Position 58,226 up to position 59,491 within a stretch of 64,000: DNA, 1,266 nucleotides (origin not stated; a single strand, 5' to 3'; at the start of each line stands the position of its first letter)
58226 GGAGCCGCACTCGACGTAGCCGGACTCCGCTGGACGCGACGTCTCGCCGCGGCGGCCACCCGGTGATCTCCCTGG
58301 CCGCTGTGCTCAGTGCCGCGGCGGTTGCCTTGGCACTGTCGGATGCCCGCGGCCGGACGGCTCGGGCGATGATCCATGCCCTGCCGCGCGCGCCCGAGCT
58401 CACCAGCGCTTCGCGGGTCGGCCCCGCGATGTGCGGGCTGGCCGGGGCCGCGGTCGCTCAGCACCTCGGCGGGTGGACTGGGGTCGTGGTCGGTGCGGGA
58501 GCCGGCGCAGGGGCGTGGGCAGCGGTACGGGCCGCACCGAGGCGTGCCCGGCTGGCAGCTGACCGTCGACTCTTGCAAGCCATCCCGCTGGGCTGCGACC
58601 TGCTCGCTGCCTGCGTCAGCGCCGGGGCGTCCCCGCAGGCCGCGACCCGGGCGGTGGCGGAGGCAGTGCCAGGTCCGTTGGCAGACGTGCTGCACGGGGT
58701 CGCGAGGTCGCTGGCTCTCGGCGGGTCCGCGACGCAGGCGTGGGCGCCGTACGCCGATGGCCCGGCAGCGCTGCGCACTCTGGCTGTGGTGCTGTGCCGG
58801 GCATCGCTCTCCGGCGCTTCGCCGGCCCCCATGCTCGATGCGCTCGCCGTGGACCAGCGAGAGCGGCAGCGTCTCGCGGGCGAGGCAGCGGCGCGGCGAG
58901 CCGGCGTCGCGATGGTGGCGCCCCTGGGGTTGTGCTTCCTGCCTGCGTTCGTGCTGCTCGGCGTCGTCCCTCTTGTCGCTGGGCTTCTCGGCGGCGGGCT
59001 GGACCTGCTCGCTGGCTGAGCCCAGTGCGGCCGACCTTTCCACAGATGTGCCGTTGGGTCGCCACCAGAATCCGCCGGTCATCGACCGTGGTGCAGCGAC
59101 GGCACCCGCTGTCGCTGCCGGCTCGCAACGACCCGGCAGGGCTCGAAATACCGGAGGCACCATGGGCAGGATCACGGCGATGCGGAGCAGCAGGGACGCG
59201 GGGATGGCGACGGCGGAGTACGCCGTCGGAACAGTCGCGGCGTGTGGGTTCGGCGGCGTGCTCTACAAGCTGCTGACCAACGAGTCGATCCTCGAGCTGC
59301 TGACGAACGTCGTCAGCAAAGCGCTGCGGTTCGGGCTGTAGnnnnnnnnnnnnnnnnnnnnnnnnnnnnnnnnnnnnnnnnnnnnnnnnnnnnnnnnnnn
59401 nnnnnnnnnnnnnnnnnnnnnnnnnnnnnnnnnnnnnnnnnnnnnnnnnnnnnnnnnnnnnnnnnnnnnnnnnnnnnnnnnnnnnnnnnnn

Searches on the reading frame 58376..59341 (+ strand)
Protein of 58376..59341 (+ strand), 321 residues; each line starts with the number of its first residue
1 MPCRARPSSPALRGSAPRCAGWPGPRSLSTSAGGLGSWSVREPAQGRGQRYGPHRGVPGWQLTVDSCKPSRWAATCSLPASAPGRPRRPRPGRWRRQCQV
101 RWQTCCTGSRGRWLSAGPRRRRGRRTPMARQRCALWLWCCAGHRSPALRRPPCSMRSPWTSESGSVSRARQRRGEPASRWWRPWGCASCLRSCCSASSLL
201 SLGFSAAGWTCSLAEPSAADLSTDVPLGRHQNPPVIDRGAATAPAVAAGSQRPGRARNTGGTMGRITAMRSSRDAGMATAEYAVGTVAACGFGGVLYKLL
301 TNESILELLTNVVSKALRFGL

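Call 7: search_protein_families(library=pfam, proteins=[window:58376-59341:+], max_evalue=0.01)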
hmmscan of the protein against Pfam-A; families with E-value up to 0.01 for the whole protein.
window:58376-59341:+ (321 aa): 1 family
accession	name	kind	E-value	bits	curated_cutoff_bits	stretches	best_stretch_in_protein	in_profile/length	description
PF14029.11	DUF4244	-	3.7e-20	71.5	27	1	268-317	4-53/54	Protein of unknown function (DUF4244)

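Call 8: search_protein_families(library=ncbifam, proteins=[window:58376-59341:+], max_evalue=0.01)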
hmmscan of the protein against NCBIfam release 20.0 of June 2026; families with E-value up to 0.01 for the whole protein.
window:58376-59341:+ (321 aa): 0 families
